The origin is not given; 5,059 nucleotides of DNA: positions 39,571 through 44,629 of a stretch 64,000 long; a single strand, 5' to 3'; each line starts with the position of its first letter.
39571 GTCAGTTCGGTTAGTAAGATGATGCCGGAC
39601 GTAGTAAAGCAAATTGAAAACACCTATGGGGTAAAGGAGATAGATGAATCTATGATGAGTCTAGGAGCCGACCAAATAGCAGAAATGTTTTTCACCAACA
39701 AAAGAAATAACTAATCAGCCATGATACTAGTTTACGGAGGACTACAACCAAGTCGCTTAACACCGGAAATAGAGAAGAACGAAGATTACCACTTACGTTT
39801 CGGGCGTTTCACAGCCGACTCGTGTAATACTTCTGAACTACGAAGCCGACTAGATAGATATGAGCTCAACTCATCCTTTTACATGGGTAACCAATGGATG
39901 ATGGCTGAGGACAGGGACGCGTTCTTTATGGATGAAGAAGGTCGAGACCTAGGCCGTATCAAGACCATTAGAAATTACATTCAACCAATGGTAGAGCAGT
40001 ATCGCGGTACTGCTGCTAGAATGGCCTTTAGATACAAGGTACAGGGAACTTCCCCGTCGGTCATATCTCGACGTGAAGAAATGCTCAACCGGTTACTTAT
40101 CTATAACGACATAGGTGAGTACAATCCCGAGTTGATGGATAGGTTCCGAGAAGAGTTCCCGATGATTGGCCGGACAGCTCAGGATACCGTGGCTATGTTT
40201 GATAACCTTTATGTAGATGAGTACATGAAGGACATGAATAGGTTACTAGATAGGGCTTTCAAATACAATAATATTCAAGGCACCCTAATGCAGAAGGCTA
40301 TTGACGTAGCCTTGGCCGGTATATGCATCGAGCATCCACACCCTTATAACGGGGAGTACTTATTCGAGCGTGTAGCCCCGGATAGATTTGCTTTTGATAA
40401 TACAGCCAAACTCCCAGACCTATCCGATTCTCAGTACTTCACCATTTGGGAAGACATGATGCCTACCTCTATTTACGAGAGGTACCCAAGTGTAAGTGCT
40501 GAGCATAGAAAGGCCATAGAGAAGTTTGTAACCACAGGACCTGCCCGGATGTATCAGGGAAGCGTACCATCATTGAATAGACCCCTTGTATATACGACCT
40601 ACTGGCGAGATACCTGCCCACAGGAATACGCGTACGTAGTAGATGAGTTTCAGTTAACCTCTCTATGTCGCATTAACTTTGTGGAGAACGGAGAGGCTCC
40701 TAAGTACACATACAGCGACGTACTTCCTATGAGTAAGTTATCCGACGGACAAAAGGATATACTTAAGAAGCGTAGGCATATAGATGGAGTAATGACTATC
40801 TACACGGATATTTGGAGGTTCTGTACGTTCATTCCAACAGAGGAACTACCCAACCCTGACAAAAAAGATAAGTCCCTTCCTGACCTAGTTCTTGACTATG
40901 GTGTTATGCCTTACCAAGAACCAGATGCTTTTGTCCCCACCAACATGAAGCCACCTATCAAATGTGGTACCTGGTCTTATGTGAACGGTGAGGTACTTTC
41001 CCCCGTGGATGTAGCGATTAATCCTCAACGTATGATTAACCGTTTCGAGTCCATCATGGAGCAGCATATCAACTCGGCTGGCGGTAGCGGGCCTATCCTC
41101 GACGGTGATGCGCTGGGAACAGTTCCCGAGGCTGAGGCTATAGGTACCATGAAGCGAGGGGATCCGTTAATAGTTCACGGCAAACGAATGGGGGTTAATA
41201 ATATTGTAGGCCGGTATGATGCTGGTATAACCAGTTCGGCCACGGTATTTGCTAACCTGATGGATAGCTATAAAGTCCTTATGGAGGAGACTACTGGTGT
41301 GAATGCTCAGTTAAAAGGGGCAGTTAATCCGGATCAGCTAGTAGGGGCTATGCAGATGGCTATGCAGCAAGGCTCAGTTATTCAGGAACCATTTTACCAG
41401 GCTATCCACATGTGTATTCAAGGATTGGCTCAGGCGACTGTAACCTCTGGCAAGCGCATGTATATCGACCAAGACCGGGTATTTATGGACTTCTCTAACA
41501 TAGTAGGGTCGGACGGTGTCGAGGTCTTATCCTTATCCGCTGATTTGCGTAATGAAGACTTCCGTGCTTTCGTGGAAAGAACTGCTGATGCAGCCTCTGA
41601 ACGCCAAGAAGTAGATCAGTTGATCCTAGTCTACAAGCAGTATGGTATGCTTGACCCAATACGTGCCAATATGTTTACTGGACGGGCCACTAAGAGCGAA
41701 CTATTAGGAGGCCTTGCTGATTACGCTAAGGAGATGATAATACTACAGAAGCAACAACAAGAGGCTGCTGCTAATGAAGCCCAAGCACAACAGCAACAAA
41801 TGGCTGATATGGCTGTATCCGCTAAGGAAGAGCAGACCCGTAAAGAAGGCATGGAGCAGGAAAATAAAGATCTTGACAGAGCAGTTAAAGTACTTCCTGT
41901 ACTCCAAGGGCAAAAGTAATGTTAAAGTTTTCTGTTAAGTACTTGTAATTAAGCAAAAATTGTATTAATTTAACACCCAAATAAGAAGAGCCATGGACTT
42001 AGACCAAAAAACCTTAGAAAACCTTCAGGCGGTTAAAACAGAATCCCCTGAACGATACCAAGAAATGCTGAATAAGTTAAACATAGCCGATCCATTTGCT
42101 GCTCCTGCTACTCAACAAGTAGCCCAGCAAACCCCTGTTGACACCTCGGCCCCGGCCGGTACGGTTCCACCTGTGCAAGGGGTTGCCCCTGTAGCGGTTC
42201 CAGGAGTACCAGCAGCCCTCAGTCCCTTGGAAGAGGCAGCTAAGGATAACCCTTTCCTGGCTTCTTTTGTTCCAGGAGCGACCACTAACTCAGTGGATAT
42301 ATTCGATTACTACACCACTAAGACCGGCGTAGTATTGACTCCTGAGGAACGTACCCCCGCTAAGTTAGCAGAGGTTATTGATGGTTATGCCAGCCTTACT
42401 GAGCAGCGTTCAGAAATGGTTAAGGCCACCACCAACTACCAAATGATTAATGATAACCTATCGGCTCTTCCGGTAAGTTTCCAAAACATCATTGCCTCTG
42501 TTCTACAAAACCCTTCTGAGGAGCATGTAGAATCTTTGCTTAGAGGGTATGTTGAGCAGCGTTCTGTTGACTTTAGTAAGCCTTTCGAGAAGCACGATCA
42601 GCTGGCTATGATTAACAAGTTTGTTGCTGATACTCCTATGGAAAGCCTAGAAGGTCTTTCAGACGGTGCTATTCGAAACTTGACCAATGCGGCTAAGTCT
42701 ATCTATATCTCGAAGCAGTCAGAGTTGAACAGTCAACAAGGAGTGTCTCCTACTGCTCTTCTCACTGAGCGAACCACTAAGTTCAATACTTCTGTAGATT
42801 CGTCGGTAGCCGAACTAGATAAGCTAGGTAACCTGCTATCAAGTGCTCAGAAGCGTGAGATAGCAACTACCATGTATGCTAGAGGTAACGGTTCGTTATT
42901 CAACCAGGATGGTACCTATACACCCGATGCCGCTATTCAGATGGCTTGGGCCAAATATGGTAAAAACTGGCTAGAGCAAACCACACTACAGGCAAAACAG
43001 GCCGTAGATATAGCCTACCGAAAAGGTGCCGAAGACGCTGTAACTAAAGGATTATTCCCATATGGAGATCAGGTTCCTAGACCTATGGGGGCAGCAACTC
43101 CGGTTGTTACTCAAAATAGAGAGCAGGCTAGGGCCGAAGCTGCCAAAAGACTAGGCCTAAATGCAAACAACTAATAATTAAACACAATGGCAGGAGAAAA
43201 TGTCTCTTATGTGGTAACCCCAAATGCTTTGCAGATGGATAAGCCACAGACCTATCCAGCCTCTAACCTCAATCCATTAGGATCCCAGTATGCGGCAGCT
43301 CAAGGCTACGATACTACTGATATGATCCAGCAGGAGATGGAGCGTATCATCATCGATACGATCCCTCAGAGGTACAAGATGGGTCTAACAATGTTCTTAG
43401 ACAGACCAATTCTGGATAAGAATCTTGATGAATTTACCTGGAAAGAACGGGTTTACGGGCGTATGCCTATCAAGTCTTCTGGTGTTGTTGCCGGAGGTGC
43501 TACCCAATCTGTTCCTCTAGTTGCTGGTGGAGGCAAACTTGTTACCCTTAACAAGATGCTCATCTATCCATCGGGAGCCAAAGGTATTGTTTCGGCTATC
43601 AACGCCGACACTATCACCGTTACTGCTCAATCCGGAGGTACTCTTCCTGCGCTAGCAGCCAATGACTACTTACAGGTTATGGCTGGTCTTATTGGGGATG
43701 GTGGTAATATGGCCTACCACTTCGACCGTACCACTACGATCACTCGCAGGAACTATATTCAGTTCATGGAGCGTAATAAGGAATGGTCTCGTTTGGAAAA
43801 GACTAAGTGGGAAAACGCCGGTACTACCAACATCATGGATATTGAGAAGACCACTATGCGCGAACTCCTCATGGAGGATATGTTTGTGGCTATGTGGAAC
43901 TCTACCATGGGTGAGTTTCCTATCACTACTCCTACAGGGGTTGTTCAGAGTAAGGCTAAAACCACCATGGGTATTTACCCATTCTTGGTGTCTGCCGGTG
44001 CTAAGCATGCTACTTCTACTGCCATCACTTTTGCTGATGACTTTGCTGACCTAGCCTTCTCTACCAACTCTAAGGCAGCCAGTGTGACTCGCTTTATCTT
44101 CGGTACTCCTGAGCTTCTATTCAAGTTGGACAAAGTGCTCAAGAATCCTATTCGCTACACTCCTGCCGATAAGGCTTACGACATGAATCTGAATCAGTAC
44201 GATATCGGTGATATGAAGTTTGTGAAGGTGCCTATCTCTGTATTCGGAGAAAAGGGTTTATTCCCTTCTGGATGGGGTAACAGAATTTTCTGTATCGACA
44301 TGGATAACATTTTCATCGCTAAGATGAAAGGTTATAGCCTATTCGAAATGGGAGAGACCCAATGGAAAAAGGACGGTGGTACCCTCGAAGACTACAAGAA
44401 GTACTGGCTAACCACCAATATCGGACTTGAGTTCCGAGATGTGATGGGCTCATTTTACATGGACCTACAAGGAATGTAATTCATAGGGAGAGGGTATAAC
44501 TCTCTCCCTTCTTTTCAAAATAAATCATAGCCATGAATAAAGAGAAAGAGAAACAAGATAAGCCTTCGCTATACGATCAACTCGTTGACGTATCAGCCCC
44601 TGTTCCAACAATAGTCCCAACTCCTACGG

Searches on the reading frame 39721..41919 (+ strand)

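Call 10: search_protein_families(library=phrogs, proteins=[window:39721-41919:+])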
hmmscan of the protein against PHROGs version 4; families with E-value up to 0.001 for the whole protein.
window:39721-41919:+ (732 aa): 2 families
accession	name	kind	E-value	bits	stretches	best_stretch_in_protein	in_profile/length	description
phrog_6547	-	head and packaging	8.1e-25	88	2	390-715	392-729/827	portal protein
phrog_156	-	head and packaging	3e-16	60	2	416-716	301-616/681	portal protein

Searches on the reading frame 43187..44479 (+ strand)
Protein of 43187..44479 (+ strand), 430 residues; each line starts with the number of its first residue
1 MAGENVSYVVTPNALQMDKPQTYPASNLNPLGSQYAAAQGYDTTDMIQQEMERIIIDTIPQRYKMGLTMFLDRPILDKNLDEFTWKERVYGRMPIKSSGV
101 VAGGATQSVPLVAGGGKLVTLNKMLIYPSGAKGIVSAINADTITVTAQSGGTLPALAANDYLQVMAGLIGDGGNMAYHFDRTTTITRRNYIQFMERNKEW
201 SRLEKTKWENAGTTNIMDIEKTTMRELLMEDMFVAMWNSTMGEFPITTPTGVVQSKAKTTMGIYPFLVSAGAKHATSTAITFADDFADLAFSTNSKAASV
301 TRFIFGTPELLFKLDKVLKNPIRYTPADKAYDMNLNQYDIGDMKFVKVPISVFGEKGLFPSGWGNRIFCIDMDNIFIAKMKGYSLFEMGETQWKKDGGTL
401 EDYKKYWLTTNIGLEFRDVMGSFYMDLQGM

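Call 10: search_protein_families(library=phrogs, proteins=[window:43187-44479:+])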
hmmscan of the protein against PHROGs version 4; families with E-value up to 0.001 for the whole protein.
window:43187-44479:+ (430 aa): 0 families

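Call 11: search_dna_similar(query=window:43187-44479:+, collection=phages, mode=protein, max_rows=15)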
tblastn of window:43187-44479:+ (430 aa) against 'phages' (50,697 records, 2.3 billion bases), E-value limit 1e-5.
No match.
